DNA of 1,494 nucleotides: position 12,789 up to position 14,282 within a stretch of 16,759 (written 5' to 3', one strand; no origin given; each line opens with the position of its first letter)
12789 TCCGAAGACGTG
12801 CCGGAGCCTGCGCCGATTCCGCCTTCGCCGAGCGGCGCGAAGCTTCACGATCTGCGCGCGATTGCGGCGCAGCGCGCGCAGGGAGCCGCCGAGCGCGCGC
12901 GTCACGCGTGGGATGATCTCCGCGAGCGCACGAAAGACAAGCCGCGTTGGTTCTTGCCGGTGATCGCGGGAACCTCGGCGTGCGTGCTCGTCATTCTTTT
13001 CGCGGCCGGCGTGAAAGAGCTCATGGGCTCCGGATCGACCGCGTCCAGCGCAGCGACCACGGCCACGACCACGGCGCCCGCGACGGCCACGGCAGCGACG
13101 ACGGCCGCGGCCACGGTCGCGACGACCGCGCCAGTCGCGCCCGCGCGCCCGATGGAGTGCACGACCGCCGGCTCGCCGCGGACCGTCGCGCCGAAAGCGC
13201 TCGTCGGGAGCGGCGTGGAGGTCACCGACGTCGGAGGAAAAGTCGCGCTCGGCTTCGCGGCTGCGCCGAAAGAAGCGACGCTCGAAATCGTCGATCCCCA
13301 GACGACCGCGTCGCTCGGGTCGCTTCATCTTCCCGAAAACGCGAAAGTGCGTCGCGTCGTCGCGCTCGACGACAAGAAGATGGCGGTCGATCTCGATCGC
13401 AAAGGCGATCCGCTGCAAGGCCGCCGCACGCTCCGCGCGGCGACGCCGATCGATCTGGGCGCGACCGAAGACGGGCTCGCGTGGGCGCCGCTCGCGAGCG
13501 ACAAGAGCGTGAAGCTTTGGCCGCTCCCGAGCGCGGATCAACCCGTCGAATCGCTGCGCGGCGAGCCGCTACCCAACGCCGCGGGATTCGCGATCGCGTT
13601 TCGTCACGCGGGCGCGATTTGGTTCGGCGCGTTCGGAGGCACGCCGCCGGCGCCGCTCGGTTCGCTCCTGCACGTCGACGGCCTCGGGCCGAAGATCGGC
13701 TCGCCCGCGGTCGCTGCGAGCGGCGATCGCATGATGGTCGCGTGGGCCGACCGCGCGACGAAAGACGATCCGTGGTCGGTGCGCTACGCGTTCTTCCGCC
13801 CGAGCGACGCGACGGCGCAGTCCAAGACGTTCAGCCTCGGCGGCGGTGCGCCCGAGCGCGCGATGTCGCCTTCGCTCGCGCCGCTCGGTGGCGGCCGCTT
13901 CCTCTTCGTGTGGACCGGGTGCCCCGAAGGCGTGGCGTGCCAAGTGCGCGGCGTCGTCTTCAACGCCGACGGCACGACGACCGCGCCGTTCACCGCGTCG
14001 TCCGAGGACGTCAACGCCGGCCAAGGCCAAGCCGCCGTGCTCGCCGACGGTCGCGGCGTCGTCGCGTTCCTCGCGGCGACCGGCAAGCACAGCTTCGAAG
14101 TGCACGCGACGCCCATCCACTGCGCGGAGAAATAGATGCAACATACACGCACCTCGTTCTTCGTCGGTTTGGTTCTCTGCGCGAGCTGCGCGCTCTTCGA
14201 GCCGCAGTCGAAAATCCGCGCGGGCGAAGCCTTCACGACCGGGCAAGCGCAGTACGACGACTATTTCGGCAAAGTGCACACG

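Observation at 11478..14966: Two-gene envelope-spanning module: GYF-like/Pro-rich/TM/beta-repeat protein translationally coupled to a (KP)n lipoprotein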

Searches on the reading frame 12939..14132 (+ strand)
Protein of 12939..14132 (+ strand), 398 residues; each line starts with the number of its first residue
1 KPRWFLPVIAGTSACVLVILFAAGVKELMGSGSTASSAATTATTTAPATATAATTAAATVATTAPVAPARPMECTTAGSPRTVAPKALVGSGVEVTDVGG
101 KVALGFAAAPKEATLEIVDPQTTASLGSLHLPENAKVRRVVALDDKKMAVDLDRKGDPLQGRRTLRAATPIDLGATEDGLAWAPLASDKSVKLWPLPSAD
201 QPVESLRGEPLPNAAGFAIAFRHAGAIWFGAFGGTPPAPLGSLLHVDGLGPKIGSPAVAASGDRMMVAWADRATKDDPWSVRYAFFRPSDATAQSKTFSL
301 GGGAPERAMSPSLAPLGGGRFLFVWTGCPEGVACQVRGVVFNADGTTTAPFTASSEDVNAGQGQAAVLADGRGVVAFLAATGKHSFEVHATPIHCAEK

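Call 9: find_homologous_proteins(query=window:12939-14132:+)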
Query seq(398 aa) (398 aa): 57 proteins with E <= 0.001 among 8000 candidates.
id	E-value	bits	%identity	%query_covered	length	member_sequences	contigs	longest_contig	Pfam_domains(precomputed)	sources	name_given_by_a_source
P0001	1.5e-196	671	78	100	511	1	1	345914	-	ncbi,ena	-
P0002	3.7e-129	450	59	99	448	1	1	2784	-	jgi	jgi:hypothetical protein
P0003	5.6e-127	442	56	100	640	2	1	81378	-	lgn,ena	-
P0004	4.4e-125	436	57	100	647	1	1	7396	-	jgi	jgi:hypothetical protein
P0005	1.9e-122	427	66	79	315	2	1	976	-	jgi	jgi:hypothetical protein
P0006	2.2e-121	424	55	100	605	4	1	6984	-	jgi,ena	-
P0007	3.9e-121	423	54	100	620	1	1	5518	-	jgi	jgi:hypothetical protein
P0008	1.7e-118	414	56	99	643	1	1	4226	-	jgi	jgi:hypothetical protein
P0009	2.4e-109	384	51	100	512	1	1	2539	-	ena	-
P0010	7.1e-103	363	47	100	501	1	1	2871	-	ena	-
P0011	4.0e-100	354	48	100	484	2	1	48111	-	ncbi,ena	-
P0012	1.8e-99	352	49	99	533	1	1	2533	-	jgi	-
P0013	2.9e-99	351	46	100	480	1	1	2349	-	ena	-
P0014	1.2e-98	349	47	100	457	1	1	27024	-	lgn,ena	-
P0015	3.4e-98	348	47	100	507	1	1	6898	-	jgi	jgi:hypothetical protein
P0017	2.9e-97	345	44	100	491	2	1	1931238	-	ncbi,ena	-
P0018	1.0e-95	340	47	100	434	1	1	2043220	-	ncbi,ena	-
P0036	2.5e-60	223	42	99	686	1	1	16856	PF14237.12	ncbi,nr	ncbi:MAG: Basic proline-rich protein [Labilithrix sp.]|nr:Basic proline-rich protein [Labilithrix sp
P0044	1.1e-57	214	42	87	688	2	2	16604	PF14237.12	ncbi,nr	ncbi:MAG: Basic proline-rich protein [Myxococcaceae bacterium]|nr:Basic proline-rich protein [Myxoco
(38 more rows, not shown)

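Call 12: find_encoding_contigs(protein=P0017, flank=8000, max_places=2)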
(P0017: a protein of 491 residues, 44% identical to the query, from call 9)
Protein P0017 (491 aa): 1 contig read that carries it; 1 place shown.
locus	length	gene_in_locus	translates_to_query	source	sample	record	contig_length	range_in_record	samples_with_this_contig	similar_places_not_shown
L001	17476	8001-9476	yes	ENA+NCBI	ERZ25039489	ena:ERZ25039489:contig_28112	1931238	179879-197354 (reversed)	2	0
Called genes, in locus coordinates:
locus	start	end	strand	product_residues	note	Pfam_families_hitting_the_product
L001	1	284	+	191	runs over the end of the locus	PF00117:GATase, PF07722:Peptidase_C26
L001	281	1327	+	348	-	PF02885:Glycos_trans_3N, PF00591:Glycos_transf_3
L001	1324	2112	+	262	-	PF00218:IGPS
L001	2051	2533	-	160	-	-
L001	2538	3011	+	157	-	PF00589:Phage_integrase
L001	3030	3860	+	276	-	PF05013:FGase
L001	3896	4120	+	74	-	PF00830:Ribosomal_L28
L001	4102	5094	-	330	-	PF01019:G_glu_transpept (faint)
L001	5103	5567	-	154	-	-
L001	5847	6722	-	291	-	PF03279:Lip_A_acyltrans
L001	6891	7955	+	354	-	PF00092:VWA, PF13519:VWA_2 (faint)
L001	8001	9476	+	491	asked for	-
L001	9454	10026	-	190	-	PF00149:Metallophos (faint), PF12850:Metallophos_2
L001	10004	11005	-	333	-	PF08240:ADH_N, PF16912:Glu_dehyd_C, PF00107:ADH_zinc_N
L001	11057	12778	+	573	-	-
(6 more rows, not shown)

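Call 13: find_encoding_contigs(protein=P0036, flank=8000, max_places=2)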
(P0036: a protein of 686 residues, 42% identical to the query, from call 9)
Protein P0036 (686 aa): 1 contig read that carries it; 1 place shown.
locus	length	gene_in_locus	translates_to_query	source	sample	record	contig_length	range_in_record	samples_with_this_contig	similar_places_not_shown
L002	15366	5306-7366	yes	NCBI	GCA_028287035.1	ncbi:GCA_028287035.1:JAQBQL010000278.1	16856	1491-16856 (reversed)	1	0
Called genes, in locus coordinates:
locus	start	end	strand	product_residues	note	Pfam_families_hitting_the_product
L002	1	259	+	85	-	?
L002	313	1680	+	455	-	PF00069:Pkinase, PF07714:PK_Tyr_Ser-Thr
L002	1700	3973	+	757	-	PF17764:PriA_3primeBD, PF00270:DEAD, PF04851:ResIII, PF18319:Zn_ribbon_PriA (faint), PF00271:Helicase_C (weak), PF18074:PriA_C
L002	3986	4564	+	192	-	PF13302:Acetyltransf_3, PF13420:Acetyltransf_4, PF00583:Acetyltransf_1, PF13523:Acetyltransf_8 (faint)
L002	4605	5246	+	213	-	PF00156:Pribosyltran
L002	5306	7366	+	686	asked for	PF14237:GYF_2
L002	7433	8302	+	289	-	-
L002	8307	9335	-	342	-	-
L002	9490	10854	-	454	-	PF02683:DsbD_TM, PF03190:Thioredox_DsbH, PF00085:Thioredoxin, PF13098:Thioredoxin_2, PF13899:Thioredoxin_7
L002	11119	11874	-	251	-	PF13432:TPR_16 (faint), PF07719:TPR_2 (faint)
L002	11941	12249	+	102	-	-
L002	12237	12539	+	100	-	-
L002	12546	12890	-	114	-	-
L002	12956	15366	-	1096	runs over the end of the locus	PF25560:DUF7932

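Call 14: find_encoding_contigs(protein=P0044, flank=8000, max_places=2)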
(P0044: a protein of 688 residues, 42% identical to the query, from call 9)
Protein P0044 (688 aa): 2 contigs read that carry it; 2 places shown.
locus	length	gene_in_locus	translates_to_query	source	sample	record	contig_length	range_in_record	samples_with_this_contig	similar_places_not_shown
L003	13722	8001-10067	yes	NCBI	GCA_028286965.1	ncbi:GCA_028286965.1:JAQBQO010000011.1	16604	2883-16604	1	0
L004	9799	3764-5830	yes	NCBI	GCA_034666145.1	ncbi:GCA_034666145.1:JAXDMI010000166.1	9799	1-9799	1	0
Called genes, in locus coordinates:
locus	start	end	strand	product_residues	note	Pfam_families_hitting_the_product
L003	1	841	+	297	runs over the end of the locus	PF00126:HTH_1, PF03466:LysR_substrate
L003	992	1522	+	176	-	-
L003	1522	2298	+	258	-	-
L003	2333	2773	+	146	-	-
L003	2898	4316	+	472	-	PF00069:Pkinase, PF07714:PK_Tyr_Ser-Thr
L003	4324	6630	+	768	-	PF17764:PriA_3primeBD, PF00270:DEAD, PF04851:ResIII, PF00271:Helicase_C (faint), PF18319:Zn_ribbon_PriA (weak), PF18074:PriA_C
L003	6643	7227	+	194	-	PF13302:Acetyltransf_3, PF13420:Acetyltransf_4, PF00583:Acetyltransf_1, PF13523:Acetyltransf_8 (faint)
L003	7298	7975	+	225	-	PF00156:Pribosyltran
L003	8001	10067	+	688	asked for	PF14237:GYF_2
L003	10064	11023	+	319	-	-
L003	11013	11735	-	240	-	PF00440:TetR_N, PF17918:TetR_C_15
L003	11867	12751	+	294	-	PF00487:FA_desaturase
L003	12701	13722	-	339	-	?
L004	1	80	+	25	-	?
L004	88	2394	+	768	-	PF17764:PriA_3primeBD, PF00270:DEAD, PF04851:ResIII, PF18319:Zn_ribbon_PriA (weak), PF00271:Helicase_C (weak), PF18074:PriA_C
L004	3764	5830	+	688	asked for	PF14237:GYF_2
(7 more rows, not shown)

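Call 16: find_encoding_contigs(protein=P0001, flank=8000, max_places=2)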
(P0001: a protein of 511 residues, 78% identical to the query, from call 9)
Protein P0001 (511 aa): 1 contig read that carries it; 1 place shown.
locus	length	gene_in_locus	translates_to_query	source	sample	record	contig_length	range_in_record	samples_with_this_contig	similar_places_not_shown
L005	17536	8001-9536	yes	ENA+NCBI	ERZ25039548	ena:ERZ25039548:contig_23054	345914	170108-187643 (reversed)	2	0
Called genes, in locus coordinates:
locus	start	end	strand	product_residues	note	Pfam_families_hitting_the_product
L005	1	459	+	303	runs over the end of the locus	-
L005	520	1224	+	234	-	PF00588:SpoU_methylase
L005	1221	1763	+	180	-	PF01025:GrpE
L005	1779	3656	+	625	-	PF00012:HSP70, PF06723:MreB_Mbl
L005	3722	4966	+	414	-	PF00682:HMGL-like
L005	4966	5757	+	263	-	PF00561:Abhydrolase_1, PF12146:Hydrolase_4, PF12697:Abhydrolase_6, PF20408:Abhydrolase_11 (faint), PF12695:Abhydrolase_5 (faint)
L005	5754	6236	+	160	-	-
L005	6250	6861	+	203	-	PF18912:DZR_2 (faint)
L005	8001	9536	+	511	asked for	-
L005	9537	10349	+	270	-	-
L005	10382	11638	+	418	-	PF11617:Cu-binding_MopE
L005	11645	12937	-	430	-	PF02683:DsbD_TM, PF13899:Thioredoxin_7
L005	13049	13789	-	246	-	PF13432:TPR_16 (faint), PF07719:TPR_2 (faint)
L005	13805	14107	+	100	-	-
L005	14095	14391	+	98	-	-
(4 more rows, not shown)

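Call 17: find_encoding_contigs(protein=P0003, flank=8000, max_places=2)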
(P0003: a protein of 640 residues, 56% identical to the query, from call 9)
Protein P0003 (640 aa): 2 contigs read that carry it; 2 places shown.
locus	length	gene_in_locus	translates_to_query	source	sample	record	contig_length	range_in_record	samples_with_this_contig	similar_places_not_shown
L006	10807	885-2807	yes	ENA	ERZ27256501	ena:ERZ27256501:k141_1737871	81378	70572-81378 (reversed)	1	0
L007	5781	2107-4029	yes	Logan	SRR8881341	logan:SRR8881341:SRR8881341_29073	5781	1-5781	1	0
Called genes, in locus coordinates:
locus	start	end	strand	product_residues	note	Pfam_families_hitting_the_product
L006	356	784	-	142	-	-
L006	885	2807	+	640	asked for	-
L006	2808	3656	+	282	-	-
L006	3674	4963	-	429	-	PF02683:DsbD_TM, PF13899:Thioredoxin_7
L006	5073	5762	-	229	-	PF13428:TPR_14 (faint), PF07719:TPR_2 (faint), PF13181:TPR_8 (faint)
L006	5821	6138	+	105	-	-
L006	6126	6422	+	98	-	-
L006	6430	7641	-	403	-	PF02091:tRNA-synt_2e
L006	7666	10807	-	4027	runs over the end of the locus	-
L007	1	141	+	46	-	?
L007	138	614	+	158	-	-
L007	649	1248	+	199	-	-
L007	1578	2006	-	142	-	-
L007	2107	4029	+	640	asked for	-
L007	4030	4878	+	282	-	-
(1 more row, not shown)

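Call 18: find_encoding_contigs(protein=P0018, flank=8000, max_places=2)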
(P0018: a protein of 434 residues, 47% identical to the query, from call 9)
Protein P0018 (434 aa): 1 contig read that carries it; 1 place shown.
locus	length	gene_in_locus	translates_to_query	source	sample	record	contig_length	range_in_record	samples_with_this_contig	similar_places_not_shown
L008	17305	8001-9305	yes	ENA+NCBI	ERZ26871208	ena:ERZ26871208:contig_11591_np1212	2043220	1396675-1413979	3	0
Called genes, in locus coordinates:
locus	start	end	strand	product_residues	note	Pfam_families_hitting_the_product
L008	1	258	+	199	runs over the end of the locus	PF00117:GATase, PF07722:Peptidase_C26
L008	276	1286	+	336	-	PF02885:Glycos_trans_3N, PF00591:Glycos_transf_3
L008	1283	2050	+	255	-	PF00218:IGPS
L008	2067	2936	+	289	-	PF02899:Phage_int_SAM_1, PF00589:Phage_integrase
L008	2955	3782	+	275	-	PF05013:FGase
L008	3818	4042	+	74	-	PF00830:Ribosomal_L28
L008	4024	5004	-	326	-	-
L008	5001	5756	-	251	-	PF01904:DUF72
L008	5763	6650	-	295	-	PF03279:Lip_A_acyltrans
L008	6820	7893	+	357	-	PF00092:VWA, PF13519:VWA_2 (weak)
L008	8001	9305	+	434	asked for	-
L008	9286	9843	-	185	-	PF00149:Metallophos (faint), PF12850:Metallophos_2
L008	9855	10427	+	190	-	-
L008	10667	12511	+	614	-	PF07714:PK_Tyr_Ser-Thr, PF00069:Pkinase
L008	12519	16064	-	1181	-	PF27156:RP005_N, PF07992:Pyr_redox_2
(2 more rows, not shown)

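Call 26: search_solved_structures(query=A1, max_evalue=1)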
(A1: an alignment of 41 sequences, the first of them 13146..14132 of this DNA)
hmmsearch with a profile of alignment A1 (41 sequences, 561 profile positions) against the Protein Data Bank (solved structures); distinct sequences matched with E-value up to 1: 10.
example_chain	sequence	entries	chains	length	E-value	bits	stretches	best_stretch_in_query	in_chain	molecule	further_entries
9gv5_A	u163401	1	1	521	0.0019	20.6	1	57-196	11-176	Monocarboxylate transporter 8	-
9fkn_A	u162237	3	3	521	0.0019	20.6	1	57-196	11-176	Monocarboxylate transporter 8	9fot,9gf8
6ncl_a0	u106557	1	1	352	0.0023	20.3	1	65-186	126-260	P14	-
8zkn_A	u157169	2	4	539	0.0039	19.5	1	64-196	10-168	Monocarboxylate transporter 8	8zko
9dwy_A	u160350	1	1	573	0.0042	19.4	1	64-196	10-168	Monocarboxylate transporter 8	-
8g7z_C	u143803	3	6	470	0.036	16.3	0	258-281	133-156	Neurexin-1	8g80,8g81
8g7y_C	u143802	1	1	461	0.042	16.1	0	258-281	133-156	Neurexin-1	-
5a8i_A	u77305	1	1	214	0.097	14.9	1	24-97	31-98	ARNA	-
8s05_C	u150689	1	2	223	0.2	13.9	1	24-97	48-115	Conserved protein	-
6ztg_A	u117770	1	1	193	0.91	11.7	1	40-120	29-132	Cell division protein DedD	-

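Call 28: find_related_loci(query=A1, collection=genome_contigs, flank=6000)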
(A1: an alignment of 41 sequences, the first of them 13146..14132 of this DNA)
Query A1 (329 aa) in genome_contigs; peptide patterns used: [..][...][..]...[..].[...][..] (x = any residue, [..] = any of these).
420 stretches matched a pattern; 31 encode a relative of the query (tblastn E <= 1e-3); 31 distinct loci.
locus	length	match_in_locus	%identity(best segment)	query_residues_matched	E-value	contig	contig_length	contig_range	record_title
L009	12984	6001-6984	85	1-329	0e+0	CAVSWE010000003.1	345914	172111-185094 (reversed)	MAG: uncultured delta proteobacterium isolate MFD05705.bin.2.131 genome assembly, contig: contig_23054, whole genome sho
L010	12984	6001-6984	65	1-329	2e-131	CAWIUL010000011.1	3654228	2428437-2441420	MAG: uncultured delta proteobacterium isolate MFD01872.bin.1.328 genome assembly, contig: contig_37708, whole genome sho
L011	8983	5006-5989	60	1-329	4e-107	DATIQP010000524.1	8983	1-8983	MAG TPA_asm: Polyangiaceae bacterium isolate SMAG_U15880 k141_113460, whole genome shotgun sequence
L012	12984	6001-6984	51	1-327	5e-97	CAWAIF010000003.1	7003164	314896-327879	MAG: uncultured delta proteobacterium isolate MFD02416.bin.1.98 genome assembly, contig: contig_8404, whole genome shotg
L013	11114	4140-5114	50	1-329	1e-90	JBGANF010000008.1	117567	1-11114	MAG: Polyangiaceae bacterium isolate MAG_AAO_H10.108 AAOH10-108_opera_contig_831, whole genome shotgun sequence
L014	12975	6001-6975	49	1-329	2e-81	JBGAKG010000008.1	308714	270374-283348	MAG: Polyangiaceae bacterium isolate MAG_AAO_H125.35 AAOH125-35_opera_contig_164, whole genome shotgun sequence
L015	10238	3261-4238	49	5-329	2e-80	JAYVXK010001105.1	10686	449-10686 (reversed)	MAG: Myxococcales bacterium isolate GL85_DN_concoct_3 GL85_DN_concoct_3_1104, whole genome shotgun sequence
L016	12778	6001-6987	47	5-326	3e-72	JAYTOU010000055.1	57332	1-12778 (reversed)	MAG: Myxococcales bacterium isolate GFS_4219 GFS_4219_54, whole genome shotgun sequence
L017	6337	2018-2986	46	5-329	2e-71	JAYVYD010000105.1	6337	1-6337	MAG: Myxococcales bacterium isolate GL85_UP_concoct_158 GL85_UP_concoct_158_104, whole genome shotgun sequence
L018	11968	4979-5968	44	5-329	2e-71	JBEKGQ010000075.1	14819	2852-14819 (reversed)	MAG: Polyangiaceae bacterium isolate SPRUCE 257 SPRUCE_257_75, whole genome shotgun sequence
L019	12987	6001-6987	45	5-328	2e-70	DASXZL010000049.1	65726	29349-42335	MAG TPA_asm: Polyangiaceae bacterium isolate SMAG_U4850 k141_4684168, whole genome shotgun sequence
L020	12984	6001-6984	42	5-326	4e-69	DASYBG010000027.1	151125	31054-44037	MAG TPA_asm: Polyangiaceae bacterium isolate SMAG_U4901 k141_4267370, whole genome shotgun sequence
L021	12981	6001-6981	42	5-329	9e-68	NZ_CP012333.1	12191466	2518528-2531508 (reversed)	Labilithrix luteola strain DSM 27648 chromosome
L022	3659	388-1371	43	5-326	2e-67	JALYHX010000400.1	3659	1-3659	MAG: Myxococcota bacterium isolate HIE bin10 SD1475-77_k127_1743779, whole genome shotgun sequence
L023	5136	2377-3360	43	4-329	5e-65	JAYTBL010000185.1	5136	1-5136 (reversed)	MAG: Polyangiaceae bacterium isolate GFS_14252 GFS_14252_184, whole genome shotgun sequence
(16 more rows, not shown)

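Call 33: predict_structure(alignment_id=A1)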
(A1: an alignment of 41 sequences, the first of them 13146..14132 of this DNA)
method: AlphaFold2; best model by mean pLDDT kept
length: 329 residues; sequences in the alignment: 41
mean_pLDDT: 95.0   pTM: 0.93
mean pLDDT of the five models: 95.0, 95.0, 94.8, 94.6, 93.6
residues with pLDDT >= 90: 304; 70-90: 21; 50-70: 4; < 50: 0
segments of 3 or more residues with pLDDT < 50: none
pLDDT, mean of each block of 10 residues (from residue 1): 96 97 95 97 98 97 95 97 90 93 95 94 95 95 95 98 96 97 96 97 94 96 95 73 97 96 93 95 95 96 98 95 96
secondary structure, 60 per line:
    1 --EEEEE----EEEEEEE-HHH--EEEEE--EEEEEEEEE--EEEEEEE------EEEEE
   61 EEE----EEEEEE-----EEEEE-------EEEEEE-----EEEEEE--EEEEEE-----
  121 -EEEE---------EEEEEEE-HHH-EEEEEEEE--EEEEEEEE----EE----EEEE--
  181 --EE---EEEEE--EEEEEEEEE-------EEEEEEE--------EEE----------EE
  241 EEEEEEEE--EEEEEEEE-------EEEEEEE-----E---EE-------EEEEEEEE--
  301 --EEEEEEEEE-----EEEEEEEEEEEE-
elements in order: E3-7 E12-18 E25-29 E32-40 E43-49 E56-63 E68-73 E79-83 E91-96 E102-107 E110-115 E122-125 E135-141 E147-154 E157-164 E175-178 E188-192 E195-203 E211-217 E226-228 E239-248 E251-258 E266-272 E291-298 E303-311 E317-328

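Call 53: search_protein_representatives(protein=window:13146-14132:+)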
Query: 329 residues. Proteins with E-value up to 0.001 (for the whole library): 727; up to 1e-10: 370; up to 1e-30: 147. The best 150 are listed.
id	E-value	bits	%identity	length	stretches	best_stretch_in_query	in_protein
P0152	4.8e-123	427.2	62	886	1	2-329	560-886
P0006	1.8e-111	389.2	60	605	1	2-328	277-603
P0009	1.5e-98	346.7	53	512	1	1-329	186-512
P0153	4.9e-90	318.7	52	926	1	1-327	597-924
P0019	7.8e-85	301.7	52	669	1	3-329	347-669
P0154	2.4e-75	270.4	48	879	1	1-327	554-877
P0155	5.3e-73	262.7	50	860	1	5-327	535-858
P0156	2.8e-72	260.4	50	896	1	1-328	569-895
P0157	4.3e-72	259.8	47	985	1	4-327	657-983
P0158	8.1e-72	258.9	49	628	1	4-328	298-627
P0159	7.7e-71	255.6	50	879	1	4-326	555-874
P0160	9.1e-71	255.4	49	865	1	4-328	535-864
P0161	9.2e-71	255.4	49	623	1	4-326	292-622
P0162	1.1e-69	251.9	48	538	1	4-327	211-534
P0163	5.0e-68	246.4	47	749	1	2-327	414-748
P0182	2.8e-60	220.9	45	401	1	1-327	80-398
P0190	6.5e-59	216.4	42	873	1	3-326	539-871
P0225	3.1e-52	194.5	44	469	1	4-327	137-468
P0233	9.9e-49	183.0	40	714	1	5-326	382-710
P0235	3.8e-48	181.1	42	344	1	40-327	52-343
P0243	7.1e-46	173.6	35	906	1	4-326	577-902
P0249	1.4e-44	169.4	37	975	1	4-326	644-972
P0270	2.4e-38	148.8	37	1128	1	3-327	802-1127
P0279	1.6e-35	139.5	33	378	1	4-326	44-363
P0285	5.9e-32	127.8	32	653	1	4-326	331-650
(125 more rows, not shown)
